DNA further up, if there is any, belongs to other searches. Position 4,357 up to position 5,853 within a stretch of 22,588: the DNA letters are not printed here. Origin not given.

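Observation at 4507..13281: Self-contained sigma-54 cassette: the sigma factor, its LevR-type activator and their target PTS/SIS operon in one 8.8-kb block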

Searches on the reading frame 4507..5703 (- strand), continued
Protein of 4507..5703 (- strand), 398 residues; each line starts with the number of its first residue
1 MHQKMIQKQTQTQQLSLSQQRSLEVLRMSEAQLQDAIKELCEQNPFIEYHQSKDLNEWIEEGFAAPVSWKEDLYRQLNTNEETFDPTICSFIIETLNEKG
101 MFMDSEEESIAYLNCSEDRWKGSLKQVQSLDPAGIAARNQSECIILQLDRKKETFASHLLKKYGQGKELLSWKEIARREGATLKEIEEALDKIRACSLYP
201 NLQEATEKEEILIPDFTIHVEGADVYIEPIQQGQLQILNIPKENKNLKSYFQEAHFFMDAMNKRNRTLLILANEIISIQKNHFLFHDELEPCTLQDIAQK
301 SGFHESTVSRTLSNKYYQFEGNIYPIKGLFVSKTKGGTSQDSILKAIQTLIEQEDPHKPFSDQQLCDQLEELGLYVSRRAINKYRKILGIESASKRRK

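Call 18: find_encoding_contigs(protein=P0090, flank=10000, max_places=2)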
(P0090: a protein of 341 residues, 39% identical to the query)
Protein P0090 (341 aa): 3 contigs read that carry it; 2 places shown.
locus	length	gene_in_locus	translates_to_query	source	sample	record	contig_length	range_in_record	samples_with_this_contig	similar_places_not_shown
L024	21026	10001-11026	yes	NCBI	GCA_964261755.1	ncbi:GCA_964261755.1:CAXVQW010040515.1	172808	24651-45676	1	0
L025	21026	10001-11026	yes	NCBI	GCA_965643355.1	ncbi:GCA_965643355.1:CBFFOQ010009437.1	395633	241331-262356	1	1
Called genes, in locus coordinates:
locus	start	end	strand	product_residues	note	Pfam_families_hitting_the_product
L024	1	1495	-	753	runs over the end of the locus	PF00343:Phosphorylase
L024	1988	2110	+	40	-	-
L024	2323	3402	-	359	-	PF01380:SIS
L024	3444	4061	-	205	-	-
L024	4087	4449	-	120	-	-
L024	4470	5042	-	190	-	PF03613:EIID-AGA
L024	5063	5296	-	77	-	PF03613:EIID-AGA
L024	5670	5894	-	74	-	PF03609:EII-Sor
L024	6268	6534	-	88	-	-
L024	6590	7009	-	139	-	PF03610:EIIA-man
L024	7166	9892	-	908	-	PF00158:Sigma54_activat, PF00004:AAA, PF01078:Mg_chelatase (weak), PF07724:AAA_2 (faint), PF07728:AAA_5, PF13401:AAA_22 (faint), PF25601:AAA_lid_14 (faint), PF00874:PRD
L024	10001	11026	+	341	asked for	PF00309:Sigma54_AID, PF04963:Sigma54_CBD, PF04552:Sigma54_DBD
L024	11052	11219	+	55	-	PF04552:Sigma54_DBD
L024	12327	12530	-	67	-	-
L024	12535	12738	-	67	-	PF13384:HTH_23 (weak)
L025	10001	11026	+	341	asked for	PF00309:Sigma54_AID, PF04963:Sigma54_CBD, PF04552:Sigma54_DBD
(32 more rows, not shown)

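Call 19: find_encoding_contigs(protein=P0074, flank=10000, max_places=2)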
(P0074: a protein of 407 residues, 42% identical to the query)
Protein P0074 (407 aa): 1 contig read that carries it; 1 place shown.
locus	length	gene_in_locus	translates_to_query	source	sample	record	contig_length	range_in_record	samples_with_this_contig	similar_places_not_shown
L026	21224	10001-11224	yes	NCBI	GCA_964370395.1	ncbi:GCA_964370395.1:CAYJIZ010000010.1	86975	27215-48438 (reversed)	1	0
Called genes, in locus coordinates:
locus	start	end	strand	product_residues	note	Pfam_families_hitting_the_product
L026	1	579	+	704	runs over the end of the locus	PF07242:DUF1430 (weak)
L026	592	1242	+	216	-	PF02463:SMC_N, PF00005:ABC_tran, PF13175:AAA_15 (faint), PF13304:AAA_21 (faint)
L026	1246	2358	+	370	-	PF03706:LPG_synthase_TM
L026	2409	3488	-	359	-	PF01380:SIS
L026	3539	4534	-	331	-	PF01380:SIS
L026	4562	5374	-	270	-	PF03613:EIID-AGA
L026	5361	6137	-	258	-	PF03609:EII-Sor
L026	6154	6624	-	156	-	PF03830:PTSIIB_sorb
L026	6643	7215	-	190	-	PF03610:EIIA-man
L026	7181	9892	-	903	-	PF00158:Sigma54_activat, PF00004:AAA, PF01078:Mg_chelatase (weak), PF07728:AAA_5, PF25601:AAA_lid_14 (weak), PF00874:PRD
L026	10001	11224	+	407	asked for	PF00309:Sigma54_AID, PF04963:Sigma54_CBD, PF04552:Sigma54_DBD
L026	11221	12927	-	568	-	PF00990:GGDEF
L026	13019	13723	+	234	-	PF00005:ABC_tran, PF02463:SMC_N (weak), PF13304:AAA_21 (faint)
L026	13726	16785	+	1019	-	PF02687:FtsX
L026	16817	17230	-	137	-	PF00011:HSP20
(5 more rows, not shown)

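Call 26: find_related_loci(query=A1, collection=genome_contigs, flank=10000)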
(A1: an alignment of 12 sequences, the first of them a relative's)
Query A1 (398 aa) in genome_contigs; peptide patterns used: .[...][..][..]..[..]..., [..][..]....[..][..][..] (x = any residue, [..] = any of these).
315 stretches matched a pattern; 223 encode a relative of the query (tblastn E <= 1e-3); the best 80 are kept; 80 distinct loci.
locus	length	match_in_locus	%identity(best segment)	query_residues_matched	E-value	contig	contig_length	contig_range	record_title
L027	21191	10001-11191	69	1-397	0e+0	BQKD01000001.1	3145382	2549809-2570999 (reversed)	Erysipelotrichaceae bacterium OPF54 DNA, sequence1, whole genome shotgun sequence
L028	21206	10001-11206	47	1-396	3e-118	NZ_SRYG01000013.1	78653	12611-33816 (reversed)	Dubosiella muris strain NM09_H32 NODE_13_length_78653_cov_1285.830416, whole genome shotgun sequence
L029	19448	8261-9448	47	1-390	2e-115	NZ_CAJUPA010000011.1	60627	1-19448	MAG: uncultured Faecalibaculum sp. isolate MGBC163852, whole genome shotgun sequence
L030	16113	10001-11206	44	1-397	5e-108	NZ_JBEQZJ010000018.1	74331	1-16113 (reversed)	[Eubacterium] hominis strain UGRO018 UGRO018_18, whole genome shotgun sequence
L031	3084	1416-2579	42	14-397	1e-103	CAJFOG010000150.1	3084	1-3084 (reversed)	uncultured Eubacterium sp. isolate Coassembly_mag_283 genome assembly, contig: MAGpy_11413_min2k_bin_283_fak87_1319410,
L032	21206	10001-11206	43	3-398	2e-100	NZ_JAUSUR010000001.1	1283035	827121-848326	Breznakia pachnodae strain DSM 16784 Ga0480556_01, whole genome shotgun sequence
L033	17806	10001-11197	42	1-398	3e-99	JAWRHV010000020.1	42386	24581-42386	MAG: Erysipelotrichaceae bacterium isolate RFS22 c_000000045227, whole genome shotgun sequence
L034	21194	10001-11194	42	4-398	5e-99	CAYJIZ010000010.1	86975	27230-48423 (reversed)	MAG TPA_asm: uncultured Erysipelotrichaceae bacterium isolate ERP123703_co3_161 genome assembly, contig: NODE_211_length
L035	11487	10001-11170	40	11-398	6e-93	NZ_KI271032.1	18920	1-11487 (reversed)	Faecalitalea cylindroides ATCC 27803 Scaffold6, whole genome shotgun sequence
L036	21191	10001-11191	39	1-394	8e-89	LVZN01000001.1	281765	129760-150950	Erysipelotrichaceae bacterium MTC7 Contig_1, whole genome shotgun sequence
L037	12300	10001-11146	37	7-397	2e-83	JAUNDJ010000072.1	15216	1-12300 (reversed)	MAG: Bacillota bacterium isolate S22M_St_77 NODE_2196_length_15216_cov_13.990568, whole genome shotgun sequence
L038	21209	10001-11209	38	1-397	8e-81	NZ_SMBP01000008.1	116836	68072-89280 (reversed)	Longicatena caecimuris strain DSM 29481 Ga0244710_108, whole genome shotgun sequence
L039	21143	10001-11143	37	7-396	2e-77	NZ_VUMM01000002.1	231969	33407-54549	Floccifex porci strain LKV-178-WT-2G seq2, whole genome shotgun sequence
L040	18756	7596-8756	33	11-398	2e-72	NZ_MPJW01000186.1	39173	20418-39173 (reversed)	Ileibacterium valens strain NYU-BL-A3 NODE_13_length_39173_cov_269.353_ID_25, whole genome shotgun sequence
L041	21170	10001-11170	33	11-398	4e-57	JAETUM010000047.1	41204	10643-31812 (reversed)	MAG: Candidatus Stoquefichus sp. isolate S9_Bin2 scaffold_1650, whole genome shotgun sequence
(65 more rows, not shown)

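Call 36: search_solved_structures(query=window:4507-5703:-, max_evalue=0.001, show_alignments=1)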
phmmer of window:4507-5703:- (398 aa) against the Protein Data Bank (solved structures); distinct sequences matched with E-value up to 0.001: 23.
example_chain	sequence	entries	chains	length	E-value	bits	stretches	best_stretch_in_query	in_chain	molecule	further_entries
5ui5_I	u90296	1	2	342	3.9e-30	108.1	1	71-397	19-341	RNA polymerase sigma factor RpoN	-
9q91_M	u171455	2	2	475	5.3e-29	104.3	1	85-397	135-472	RNA polymerase sigma-54 factor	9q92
7qxi_M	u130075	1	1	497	5.6e-29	104.2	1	85-397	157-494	RNA polymerase sigma-54 factor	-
7qv9_M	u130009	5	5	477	5.8e-29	104.2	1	85-397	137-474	RNA polymerase sigma-54 factor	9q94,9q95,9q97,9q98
9q90_M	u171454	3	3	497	6.2e-29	104.1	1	85-397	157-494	RNA polymerase sigma-54 factor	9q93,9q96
8f1i_M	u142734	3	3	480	6.6e-29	104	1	84-397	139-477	RNA polymerase sigma-54 factor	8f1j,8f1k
7qwp_M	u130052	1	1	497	6.7e-29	104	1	85-397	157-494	RNA polymerase sigma-54 factor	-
9mse_M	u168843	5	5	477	6.8e-29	104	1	84-397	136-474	RNA polymerase sigma-54 factor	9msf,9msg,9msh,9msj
5ui8_M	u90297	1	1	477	6.9e-29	103.9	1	85-397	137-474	RNA polymerase sigma-54 factor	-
5nwt_M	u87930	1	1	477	3.5e-28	101.6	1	85-397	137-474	RNA polymerase sigma-54 factor,RNA polymerase sigma-54 factor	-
8re4_M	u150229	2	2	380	1.2e-26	96.6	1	85-392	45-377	RNA polymerase sigma-54 factor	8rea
8reb_M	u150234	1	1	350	6.1e-26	94.3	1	85-392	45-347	RNA polymerase sigma-54 factor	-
8rec_M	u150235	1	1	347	4.4e-24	88.1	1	253-392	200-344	RNA polymerase sigma-54 factor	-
8ree_M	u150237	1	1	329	6.4e-24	87.6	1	258-392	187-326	RNA polymerase sigma-54 factor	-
8red_M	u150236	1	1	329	1.2e-23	86.6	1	261-392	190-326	RNA polymerase sigma-54 factor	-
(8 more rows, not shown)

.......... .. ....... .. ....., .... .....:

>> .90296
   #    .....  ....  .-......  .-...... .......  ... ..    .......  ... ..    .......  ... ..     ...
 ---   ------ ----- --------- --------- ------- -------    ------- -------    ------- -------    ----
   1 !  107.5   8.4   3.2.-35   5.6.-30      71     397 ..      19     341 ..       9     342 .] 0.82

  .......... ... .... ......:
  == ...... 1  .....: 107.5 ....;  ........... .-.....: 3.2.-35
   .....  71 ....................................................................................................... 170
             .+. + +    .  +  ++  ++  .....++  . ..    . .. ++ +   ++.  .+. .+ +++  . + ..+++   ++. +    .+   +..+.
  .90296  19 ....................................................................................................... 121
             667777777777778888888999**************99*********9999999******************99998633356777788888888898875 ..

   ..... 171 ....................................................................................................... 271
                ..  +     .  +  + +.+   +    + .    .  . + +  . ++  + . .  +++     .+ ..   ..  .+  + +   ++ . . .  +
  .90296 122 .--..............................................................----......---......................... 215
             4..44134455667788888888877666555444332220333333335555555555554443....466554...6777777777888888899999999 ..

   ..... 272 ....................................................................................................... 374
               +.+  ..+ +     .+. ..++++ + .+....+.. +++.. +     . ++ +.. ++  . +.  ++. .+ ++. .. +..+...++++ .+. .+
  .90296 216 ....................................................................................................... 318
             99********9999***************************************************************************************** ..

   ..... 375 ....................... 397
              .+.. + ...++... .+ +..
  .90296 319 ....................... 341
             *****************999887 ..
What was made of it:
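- On Sigma-54 (RpoN) family: Aligns to Aquifex and Klebsiella sigma-54 structures (call 36).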

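Call 51: search_dna_similar(query=window:4507-5703:-, collection=plasmids, mode=protein, max_rows=15)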
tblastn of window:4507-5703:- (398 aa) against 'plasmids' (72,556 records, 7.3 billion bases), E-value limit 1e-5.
Records with a match: 359; places in all: 361; records where one place covers at least 80% of the query: 237.
Best place of each record, by identity: <60% 359.
By first word of the organism name: Ralstonia 137; Rhizobium 101; Sinorhizobium 16; Sphingobium 12; Paracoccus 8; Mesorhizobium 8; Bradyrhizobium 8; Azospirillum 7; Burkholderia 7; Acinetobacter 5; and 36 more.
By predicted mobility (MOB-suite, as given by PLSDB): non-mobilizable 122; mobilizable 122; conjugative 115.
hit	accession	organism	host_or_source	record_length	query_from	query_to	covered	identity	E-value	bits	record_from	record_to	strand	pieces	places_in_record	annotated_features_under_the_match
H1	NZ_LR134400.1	Listeria monocytogenes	Homo sapiens,Vein blood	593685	21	398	95%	28.9%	1e-37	152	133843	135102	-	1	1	rpoN: RNA polymerase factor sigma-54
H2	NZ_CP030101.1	Listeria monocytogenes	Environment,water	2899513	21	398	95%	28.7%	3e-37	150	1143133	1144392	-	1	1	none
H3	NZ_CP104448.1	Acinetobacter baumannii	Homo sapiens,sputum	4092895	47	397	88%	30.0%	7e-31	132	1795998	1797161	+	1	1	none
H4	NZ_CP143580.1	Enterococcus faecalis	Homo sapiens,bacterial isolate,sonicate ...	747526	67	398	83%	31.7%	3e-37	150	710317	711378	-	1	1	rpoN: RNA polymerase factor sigma-54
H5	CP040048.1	Acinetobacter baumannii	Homo sapiens,blood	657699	47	397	88%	29.8%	1e-30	131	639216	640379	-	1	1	RNA polymerase factor sigma-54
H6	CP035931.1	Acinetobacter baumannii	Homo sapiens,blood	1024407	47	397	88%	29.8%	1e-30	131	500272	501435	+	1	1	RNA polymerase factor sigma-54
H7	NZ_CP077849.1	Acinetobacter baumannii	Homo sapiens,Rectal swab_P28_BU14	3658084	47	397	88%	29.8%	1e-30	131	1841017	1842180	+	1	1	none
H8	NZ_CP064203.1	Acinetobacter baumannii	Homo sapiens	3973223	47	397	88%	29.8%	1e-30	131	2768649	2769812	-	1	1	none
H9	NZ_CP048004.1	Lacticaseibacillus paracasei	Canine,Single cell,Canine feces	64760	21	397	95%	27.5%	3e-28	124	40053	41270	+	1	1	rpoN: RNA polymerase factor sigma-54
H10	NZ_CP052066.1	Lacticaseibacillus paracasei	Homo sapiens,whole organism,feces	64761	21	397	95%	27.5%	3e-28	124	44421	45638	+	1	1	rpoN: RNA polymerase factor sigma-54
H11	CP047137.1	Ralstonia solanacearum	Potato,Single cell,tuber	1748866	51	398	87%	29.4%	5e-28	123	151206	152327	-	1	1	RNA polymerase factor sigma-54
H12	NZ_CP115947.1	Ralstonia solanacearum MolK2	Musa sp.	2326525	51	398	87%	29.4%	5e-28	123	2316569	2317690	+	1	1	record has no annotation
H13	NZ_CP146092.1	Ralstonia sp. RRA.1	-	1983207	51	398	87%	29.3%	2e-29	128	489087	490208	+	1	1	none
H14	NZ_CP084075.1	Fusobacterium vincentii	-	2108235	22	393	93%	27.4%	4e-22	106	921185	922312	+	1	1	none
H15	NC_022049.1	Paracoccus aminophilus JCM 7686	-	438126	22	397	94%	27.0%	8e-18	93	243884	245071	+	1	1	RNA polymerase sigma-54 factor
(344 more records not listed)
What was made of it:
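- Closest known: Lacticaseibacillus paracasei plasmid p1CACC566. Different: Its sigma-54 is only 27.5% identical, so the origin is independent (call 51).
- No plasmid hit exceeds 32% identity (call 51).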

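Call 53: get_annotated_region(hit=H9, flank=14000)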
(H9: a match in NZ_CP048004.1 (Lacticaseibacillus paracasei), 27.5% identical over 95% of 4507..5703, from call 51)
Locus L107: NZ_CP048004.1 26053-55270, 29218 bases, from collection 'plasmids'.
description: Lacticaseibacillus paracasei strain CACC 566 plasmid p1CACC566, complete sequence
organism: Lacticaseibacillus paracasei (NCBI taxid 1597)
taxonomy: Bacteria; Bacillota; Bacilli; Lactobacillales; Lactobacillaceae; Lacticaseibacillus; Lacticaseibacillus paracasei
host: -; source: Canine,Single cell,Canine feces; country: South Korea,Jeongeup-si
typing (MOB-suite, as given by PLSDB): mobilizable; relaxase MOBP
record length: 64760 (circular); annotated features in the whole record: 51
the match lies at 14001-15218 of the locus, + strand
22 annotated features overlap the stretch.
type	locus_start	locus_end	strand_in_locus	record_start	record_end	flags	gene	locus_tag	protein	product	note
CDS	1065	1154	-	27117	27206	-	-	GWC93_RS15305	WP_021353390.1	putative holin-like toxin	-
CDS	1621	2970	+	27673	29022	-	-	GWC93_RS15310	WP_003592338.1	FAD-dependent oxidoreductase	-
CDS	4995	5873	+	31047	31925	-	lacT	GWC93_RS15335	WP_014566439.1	transcription antiterminator LacT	GO:0045893 - positive regulation of DNA-templated transcription [Evidence IEA]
CDS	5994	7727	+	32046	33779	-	-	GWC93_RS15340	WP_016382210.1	lactose-specific PTS transporter subunit EIIC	GO:0009401 - phosphoenolpyruvate-dependent sugar phosphotransferase system [Evidence IEA]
CDS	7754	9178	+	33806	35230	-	lacG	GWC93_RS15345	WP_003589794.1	6-phospho-beta-galactosidase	GO:0006012 - galactose metabolic process [Evidence IEA]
CDS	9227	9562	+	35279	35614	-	-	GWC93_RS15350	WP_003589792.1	PTS lactose/cellobiose transporter subunit IIA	-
CDS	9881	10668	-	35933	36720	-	-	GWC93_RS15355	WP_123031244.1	IS5 family transposase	-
CDS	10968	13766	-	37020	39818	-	-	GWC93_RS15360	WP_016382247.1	sigma 54-interacting transcriptional regulator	GO:0006355 - regulation of DNA-templated transcription [Evidence IEA]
CDS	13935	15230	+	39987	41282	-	rpoN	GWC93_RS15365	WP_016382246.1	RNA polymerase factor sigma-54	GO:0006352 - DNA-templated transcription initiation [Evidence IEA]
CDS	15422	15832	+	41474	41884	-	-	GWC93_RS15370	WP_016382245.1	PTS protein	-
CDS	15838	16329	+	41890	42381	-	-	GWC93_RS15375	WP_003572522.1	PTS sugar transporter subunit IIB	GO:0008643 - carbohydrate transport [Evidence IEA]; GO:0009401 - phosphoenolpyruvate-dependent sugar phosphotransferase ...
CDS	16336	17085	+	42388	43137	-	-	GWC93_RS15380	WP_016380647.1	PTS sugar transporter subunit IIC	GO:0034219 - carbohydrate transmembrane transport [Evidence IEA]; GO:0009401 - phosphoenolpyruvate-dependent sugar ...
CDS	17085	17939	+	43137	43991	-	-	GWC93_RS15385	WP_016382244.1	PTS system mannose/fructose/sorbose family transporter subunit IID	GO:0008643 - carbohydrate transport [Evidence IEA]; GO:0009401 - phosphoenolpyruvate-dependent sugar phosphotransferase ...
CDS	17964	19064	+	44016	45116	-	-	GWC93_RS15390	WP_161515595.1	DgaE family pyridoxal phosphate-dependent ammonia lyase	-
CDS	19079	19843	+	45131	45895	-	-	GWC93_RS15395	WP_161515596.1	KDGP aldolase family protein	-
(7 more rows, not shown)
